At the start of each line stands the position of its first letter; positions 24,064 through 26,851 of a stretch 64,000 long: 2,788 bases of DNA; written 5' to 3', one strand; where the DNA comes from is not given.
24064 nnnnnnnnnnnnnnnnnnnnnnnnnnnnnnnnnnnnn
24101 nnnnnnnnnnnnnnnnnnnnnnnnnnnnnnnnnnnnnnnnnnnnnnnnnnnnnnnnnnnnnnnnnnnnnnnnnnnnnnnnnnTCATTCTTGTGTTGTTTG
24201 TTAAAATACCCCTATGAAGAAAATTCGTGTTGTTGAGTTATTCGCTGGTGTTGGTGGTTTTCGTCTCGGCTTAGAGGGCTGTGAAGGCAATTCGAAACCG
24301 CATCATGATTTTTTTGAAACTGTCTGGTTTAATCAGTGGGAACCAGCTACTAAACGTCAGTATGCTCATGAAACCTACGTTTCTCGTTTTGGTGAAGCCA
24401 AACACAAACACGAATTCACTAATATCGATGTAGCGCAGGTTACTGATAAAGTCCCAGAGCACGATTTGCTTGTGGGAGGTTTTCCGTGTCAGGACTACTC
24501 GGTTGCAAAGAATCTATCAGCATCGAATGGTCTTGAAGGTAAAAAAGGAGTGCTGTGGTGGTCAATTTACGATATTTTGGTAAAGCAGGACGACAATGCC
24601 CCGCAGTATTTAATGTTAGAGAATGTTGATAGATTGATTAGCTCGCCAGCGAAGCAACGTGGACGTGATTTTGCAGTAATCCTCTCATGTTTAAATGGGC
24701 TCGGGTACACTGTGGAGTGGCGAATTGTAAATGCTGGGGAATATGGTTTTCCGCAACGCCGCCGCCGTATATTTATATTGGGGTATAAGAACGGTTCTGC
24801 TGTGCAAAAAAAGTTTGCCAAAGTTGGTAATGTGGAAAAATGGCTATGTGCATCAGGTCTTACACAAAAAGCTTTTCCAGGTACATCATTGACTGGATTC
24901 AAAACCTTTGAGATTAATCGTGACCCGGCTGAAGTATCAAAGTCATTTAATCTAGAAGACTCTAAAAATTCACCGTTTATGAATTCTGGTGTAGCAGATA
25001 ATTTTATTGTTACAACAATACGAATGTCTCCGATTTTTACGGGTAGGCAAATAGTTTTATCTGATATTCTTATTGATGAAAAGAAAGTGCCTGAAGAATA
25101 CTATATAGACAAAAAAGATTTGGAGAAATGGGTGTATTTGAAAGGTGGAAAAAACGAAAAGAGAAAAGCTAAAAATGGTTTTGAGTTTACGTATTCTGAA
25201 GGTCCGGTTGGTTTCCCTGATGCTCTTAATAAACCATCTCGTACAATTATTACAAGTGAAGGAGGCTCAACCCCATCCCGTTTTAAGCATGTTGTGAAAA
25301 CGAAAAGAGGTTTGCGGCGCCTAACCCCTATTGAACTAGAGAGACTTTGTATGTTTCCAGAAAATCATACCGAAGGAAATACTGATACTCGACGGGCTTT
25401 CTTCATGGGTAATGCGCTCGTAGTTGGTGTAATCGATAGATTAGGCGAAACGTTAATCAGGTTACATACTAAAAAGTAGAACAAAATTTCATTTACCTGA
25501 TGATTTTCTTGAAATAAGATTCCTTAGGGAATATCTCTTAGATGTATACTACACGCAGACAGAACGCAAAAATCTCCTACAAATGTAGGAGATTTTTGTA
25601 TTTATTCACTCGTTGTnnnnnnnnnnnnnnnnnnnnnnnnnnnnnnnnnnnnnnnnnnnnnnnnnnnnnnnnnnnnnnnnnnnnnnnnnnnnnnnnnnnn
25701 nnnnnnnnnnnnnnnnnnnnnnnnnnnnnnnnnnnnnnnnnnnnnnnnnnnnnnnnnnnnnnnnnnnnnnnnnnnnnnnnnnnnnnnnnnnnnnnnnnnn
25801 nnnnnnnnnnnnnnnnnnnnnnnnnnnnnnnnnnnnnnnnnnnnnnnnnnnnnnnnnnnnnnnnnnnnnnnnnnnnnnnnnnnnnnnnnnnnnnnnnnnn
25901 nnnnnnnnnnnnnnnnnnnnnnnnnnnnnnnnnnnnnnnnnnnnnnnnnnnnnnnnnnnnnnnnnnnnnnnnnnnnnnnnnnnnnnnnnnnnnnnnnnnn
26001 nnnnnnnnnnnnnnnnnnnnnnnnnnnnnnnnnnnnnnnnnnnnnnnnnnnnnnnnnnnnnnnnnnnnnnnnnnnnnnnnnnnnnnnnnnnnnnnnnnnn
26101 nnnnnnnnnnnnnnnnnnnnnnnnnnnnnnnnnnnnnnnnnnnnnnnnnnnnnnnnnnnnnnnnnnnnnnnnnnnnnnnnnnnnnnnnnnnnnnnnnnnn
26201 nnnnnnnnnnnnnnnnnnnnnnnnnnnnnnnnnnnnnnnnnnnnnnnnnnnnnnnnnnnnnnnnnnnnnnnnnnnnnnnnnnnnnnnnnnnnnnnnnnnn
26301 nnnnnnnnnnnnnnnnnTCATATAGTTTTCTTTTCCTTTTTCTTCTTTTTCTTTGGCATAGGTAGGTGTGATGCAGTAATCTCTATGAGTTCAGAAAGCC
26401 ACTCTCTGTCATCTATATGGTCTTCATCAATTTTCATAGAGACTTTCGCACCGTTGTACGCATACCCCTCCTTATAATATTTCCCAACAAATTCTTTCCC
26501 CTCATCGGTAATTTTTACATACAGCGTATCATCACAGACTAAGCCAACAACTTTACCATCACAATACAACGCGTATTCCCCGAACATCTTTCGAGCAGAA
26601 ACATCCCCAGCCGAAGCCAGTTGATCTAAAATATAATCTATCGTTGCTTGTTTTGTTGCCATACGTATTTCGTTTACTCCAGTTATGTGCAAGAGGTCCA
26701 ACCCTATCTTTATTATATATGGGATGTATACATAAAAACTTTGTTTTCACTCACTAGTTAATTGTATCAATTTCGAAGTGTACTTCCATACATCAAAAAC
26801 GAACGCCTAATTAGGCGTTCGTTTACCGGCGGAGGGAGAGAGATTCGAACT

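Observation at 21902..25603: Sau3AI-like restriction-modification island with RadC-like gene, bracketed by 61-nt direct repeats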

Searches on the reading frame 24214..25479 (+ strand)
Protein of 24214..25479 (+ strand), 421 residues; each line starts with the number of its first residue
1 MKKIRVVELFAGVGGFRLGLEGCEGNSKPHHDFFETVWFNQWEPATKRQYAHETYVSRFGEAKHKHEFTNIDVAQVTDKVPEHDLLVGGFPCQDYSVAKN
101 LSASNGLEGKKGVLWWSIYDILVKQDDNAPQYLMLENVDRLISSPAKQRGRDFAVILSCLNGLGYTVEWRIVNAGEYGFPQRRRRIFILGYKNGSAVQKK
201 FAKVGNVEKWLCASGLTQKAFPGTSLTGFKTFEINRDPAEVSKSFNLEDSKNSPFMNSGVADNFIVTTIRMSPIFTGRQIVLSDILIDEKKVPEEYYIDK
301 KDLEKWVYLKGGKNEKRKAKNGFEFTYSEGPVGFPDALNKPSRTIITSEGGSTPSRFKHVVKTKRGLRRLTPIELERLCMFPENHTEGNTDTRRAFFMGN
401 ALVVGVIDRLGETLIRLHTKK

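Call 5: search_protein_families(library=pfam, proteins=[window:24214-25479:+], max_evalue=0.01)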
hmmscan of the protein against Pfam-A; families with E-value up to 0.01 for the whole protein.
window:24214-25479:+ (421 aa): 1 family
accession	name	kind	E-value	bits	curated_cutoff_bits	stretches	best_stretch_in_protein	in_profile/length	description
PF00145.23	DNA_methylase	-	2.4e-57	195.3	22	1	4-415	1-323/324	C-5 cytosine-specific DNA methylase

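Call 10: search_solved_structures(query=window:24214-25479:+, max_evalue=0.001)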
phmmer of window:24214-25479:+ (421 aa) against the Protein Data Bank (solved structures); distinct sequences matched with E-value up to 0.001: 49.
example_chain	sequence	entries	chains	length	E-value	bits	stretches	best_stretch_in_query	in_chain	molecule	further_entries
10mh_A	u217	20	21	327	6.8e-26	94.7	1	4-199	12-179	PROTEIN (CYTOSINE-SPECIFIC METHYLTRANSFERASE HHAI) | HaeIII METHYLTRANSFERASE | Modification methylase HhaI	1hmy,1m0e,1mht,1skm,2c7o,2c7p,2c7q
2i9k_A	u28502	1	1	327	6.8e-26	94.6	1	4-199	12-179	Modification methylase HhaI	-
1svu_A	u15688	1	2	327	6.9e-26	94.6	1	4-199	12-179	Modification methylase HhaI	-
1fjx_A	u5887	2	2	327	8.8e-26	94.3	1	4-199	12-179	HHAI DNA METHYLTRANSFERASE | MODIFICATION METHYLASE HHAI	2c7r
2uyh_A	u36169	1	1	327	1.1e-25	93.9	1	4-199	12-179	MODIFICATION METHYLASE HHAI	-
2zcj_A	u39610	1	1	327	1.8e-25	93.3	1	4-199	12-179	Modification methylase HhaI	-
2uz4_A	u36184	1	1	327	3.4e-25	92.4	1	4-199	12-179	MODIFICATION METHYLASE HHAI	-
2uyc_A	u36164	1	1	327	3.4e-25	92.4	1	4-199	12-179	MODIFICATION METHYLASE HHAI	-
2z6u_A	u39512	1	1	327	4.6e-25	91.9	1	4-199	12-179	Modification methylase HhaI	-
2z6q_A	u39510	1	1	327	4.6e-25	91.9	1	4-199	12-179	Modification methylase HhaI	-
2z6a_A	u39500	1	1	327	1.2e-24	90.5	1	4-199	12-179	Modification methylase HhaI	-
3lx6_A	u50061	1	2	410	3.4e-15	59.4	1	4-195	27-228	Cytosine-specific methyltransferase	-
3me5_A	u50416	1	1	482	6.3e-15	58.5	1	4-195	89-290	Cytosine-specific methyltransferase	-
1dct_A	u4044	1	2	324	1.3e-10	44.3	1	58-193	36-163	PROTEIN (MODIFICATION METHYLASE HAEIII)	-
8c56_A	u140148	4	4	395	4.1e-10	42.7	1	65-195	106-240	Cytosine-specific methyltransferase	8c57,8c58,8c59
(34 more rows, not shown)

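Call 12: search_protein_families(library=ncbifam, proteins=[window:24214-25479:+], max_evalue=0.001)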
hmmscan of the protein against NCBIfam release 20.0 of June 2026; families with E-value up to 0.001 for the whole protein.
window:24214-25479:+ (421 aa): 2 families
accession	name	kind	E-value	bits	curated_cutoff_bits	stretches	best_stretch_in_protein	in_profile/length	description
TIGR00675.1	dcm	superfamily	6.7e-62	210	100.65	1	6-413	1-328/329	DNA (cytosine-5-)-methyltransferase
NF007772.0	PRK10458.1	subfamily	6.2e-20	71.2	710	1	3-202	88-297/472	DNA cytosine methylase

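Call 13: search_protein_families(library=padloc, proteins=[window:24214-25479:+], max_evalue=0.001)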
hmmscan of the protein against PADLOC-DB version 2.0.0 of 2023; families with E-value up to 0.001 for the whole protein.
window:24214-25479:+ (421 aa): 59 families (the best 25 are shown)
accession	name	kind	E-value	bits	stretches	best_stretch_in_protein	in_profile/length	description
PDLC03329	MTase_II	-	5.9e-156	517.8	1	2-417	3-402/407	Type II methyltransferase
PDLC03272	MTase_II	-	1.4e-56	190.3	1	1-417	72-389/407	Type II methyltransferase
PDLC03378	MTase_II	-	1.2e-42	144.5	1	3-207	2-183/344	Type II methyltransferase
PDLC03361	MTase_II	-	9.5e-36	121.6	2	3-201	86-292/455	Type II methyltransferase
PDLC02653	DrmMII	-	1e-34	118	2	2-207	3-187/333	DrmMII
PDLC03217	MTase_II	-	3.3e-30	103.1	1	2-203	20-194/703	Type II methyltransferase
PDLC00033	DruM2|DruM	-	1.1e-29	101.9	1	3-198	21-197/368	DNA cytosine methylase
PDLC03234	MTase_II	-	6e-27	92.9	1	2-198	3-181/375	Type II methyltransferase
PDLC03286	MTase_II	-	2.7e-26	90.5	1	5-199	2-176/185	Type II methyltransferase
PDLC03242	MTase_II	-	7.2e-26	89.1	1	3-199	100-268/409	Type II methyltransferase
PDLC00026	DruM2|DruM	-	5.4e-25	86.6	1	2-201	3-177/336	DNA cytosine methylase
PDLC03243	MTase_II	-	2.2e-24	84.1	1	4-197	9-180/377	Type II methyltransferase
PDLC03716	oMTase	-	1.5e-23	81.6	1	2-192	37-200/349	orphan methyltransferase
PDLC00028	DruM2|DruM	-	2.1e-23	80.7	1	3-216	5-202/397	DNA cytosine methylase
PDLC03324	MTase_II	-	1.2e-22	78.3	1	3-190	5-168/408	Type II methyltransferase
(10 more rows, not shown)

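Call 61: search_dna_similar(query=window:24214-25479:+, collection=plasmids, mode=protein, max_rows=15)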
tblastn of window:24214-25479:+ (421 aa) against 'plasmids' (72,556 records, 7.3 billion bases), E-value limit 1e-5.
Records with a match: 4681; places in all: 5017; records where one place covers at least 80% of the query: 64.
Best place of each record, by identity: <60% 4681.
By first word of the organism name: Klebsiella 1664; Escherichia 916; Salmonella 525; Enterobacter 452; Citrobacter 196; Clostridium 128; Bacillus 70; Enterococcus 49; Raoultella 45; Acinetobacter 39; and 197 more.
By predicted mobility (MOB-suite, as given by PLSDB): conjugative 3134; non-mobilizable 905; mobilizable 642.
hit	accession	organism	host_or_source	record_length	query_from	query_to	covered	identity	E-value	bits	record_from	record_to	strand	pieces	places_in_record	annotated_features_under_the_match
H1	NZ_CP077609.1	Clostridium tagluense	single colony,lamb meat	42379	6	414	97%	47.4%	2e-100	334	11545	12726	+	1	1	dcm: DNA (cytosine-5-)-methyltransferase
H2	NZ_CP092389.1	Priestia megaterium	Bolboschoenus planiculmis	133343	2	421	100%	46.0%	1e-101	338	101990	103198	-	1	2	dcm: DNA (cytosine-5-)-methyltransferase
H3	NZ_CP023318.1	Priestia megaterium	Plant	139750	2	421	100%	45.8%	2e-100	334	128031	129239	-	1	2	dcm: DNA (cytosine-5-)-methyltransferase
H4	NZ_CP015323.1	Priestia filamentosa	plant,Cell culture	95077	4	419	99%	45.0%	3e-94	317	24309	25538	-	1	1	dcm: DNA (cytosine-5-)-methyltransferase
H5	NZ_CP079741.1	Paraclostridium bifermentans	whole organism,soil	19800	2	418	99%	44.8%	1e-100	335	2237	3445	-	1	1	dcm: DNA (cytosine-5-)-methyltransferase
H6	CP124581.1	Macrococcus sp. NRL/St 21/332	Pus from wound on leg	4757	2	414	98%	45.1%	1e-99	332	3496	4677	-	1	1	dcm: DNA (cytosine-5-)-methyltransferase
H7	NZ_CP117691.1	Priestia megaterium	ginseng,Single cell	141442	4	419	99%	44.6%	1e-93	315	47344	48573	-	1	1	dcm: DNA (cytosine-5-)-methyltransferase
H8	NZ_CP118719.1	Priestia aryabhattai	Pure isolate,Tap water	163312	4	419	99%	44.6%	3e-93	314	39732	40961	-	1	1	dcm: DNA (cytosine-5-)-methyltransferase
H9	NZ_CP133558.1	Bacillus wiedmannii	Thaumetopoea processionea,liquid culture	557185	4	417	98%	44.1%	2e-90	306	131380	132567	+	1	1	dcm: DNA (cytosine-5-)-methyltransferase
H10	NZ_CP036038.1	Bacillus mycoides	cell culture,soil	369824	4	417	98%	43.6%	4e-89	302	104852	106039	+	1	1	dcm: DNA (cytosine-5-)-methyltransferase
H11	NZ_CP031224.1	Psychrobacillus glaciei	single cell,Antarctic iceberg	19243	3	414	98%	43.7%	1e-90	306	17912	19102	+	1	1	dcm: DNA (cytosine-5-)-methyltransferase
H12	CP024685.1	Bacillus wiedmannii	cell culture,soil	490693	4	419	99%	43.2%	5e-88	299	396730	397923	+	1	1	DNA (cytosine-5-)-methyltransferase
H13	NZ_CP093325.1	Bacillus sp. N5-665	whole organism,peat soil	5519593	4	421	99%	42.9%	8e-90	304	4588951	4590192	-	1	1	none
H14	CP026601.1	Clostridiaceae bacterium 14S0207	Bos taurus,whole organsim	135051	6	414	97%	43.7%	4e-93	313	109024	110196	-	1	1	DNA (cytosine-5-)-methyltransferase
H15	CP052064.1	Bacillus thuringiensis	soil sample,soil sample from Harissa ...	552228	2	419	99%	42.8%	2e-89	303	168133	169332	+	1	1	dcm: DNA (cytosine-5-)-methyltransferase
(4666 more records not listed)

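Call 63: get_annotated_region(hit=H6, flank=3500)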
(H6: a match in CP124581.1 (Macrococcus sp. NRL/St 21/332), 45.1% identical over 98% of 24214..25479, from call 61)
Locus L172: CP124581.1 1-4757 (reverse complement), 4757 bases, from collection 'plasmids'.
description: Macrococcus sp. NRL/St 21/332 plasmid pMP21332_4, complete sequence
organism: Macrococcus sp. NRL/St 21/332 (NCBI taxid 3039391)
taxonomy: Bacteria; Bacillota; Bacilli; Bacillales; Staphylococcaceae; Macrococcus; Macrococcus sp. NRL/St 21/332
host: -; source: Pus from wound on leg; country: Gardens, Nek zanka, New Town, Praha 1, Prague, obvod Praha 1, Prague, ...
typing (MOB-suite, as given by PLSDB): mobilizable; replicon rep_cluster_1294; relaxase MOBC
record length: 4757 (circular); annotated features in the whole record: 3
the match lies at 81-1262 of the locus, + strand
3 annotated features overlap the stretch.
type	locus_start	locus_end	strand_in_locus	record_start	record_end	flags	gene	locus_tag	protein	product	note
CDS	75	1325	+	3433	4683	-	dcm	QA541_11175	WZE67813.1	DNA (cytosine-5-)-methyltransferase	-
CDS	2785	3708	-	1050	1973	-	-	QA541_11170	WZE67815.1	protein rep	-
CDS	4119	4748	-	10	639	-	-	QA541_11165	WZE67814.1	BglII/BstYI family type II restriction endonuclease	-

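Call 64: get_annotated_region(hit=H1, flank=4000)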
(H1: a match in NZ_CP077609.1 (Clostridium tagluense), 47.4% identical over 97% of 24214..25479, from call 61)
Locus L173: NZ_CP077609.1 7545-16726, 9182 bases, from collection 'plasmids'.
description: Clostridium tagluense strain CM008 plasmid pCM008-D, complete sequence
organism: Clostridium tagluense (NCBI taxid 360422)
taxonomy: Bacteria; Bacillota; Clostridia; Eubacteriales; Clostridiaceae; Clostridium; Clostridium tagluense
host: -; source: single colony,lamb meat; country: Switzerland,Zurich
typing (MOB-suite, as given by PLSDB): non-mobilizable
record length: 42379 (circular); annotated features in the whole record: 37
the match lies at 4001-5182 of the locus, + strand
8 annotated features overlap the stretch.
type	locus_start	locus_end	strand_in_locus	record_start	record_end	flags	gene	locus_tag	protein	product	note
CDS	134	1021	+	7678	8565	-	-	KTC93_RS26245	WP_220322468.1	hypothetical protein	-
CDS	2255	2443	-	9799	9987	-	-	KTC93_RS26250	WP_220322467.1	hypothetical protein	-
CDS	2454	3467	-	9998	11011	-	-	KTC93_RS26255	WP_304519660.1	Rpn family recombination-promoting nuclease/putative transposase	-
CDS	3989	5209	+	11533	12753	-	dcm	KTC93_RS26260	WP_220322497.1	DNA (cytosine-5-)-methyltransferase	GO:0006304 - DNA modification [Evidence IEA]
CDS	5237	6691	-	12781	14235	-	-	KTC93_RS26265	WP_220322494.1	Sau3AI family type II restriction endonuclease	-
CDS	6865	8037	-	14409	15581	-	-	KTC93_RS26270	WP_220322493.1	hypothetical protein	-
CDS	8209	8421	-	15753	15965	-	-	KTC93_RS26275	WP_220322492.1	hypothetical protein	-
CDS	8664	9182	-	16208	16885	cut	-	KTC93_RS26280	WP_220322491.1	hypothetical protein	-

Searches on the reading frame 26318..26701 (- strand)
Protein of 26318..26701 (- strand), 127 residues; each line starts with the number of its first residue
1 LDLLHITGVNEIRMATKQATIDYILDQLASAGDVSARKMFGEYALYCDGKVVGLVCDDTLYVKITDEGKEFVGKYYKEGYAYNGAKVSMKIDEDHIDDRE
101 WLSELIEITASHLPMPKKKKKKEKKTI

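Call 5: search_protein_families(library=pfam, proteins=[window:26318-26701:-], max_evalue=0.01)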
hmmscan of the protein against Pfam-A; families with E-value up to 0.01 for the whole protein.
window:26318-26701:- (127 aa): 1 family
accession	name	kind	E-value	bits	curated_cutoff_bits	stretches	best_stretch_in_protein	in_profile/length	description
PF04993.18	TfoX_N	-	6.2e-18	65.1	30.1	1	26-109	1-87/91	TfoX N-terminal domain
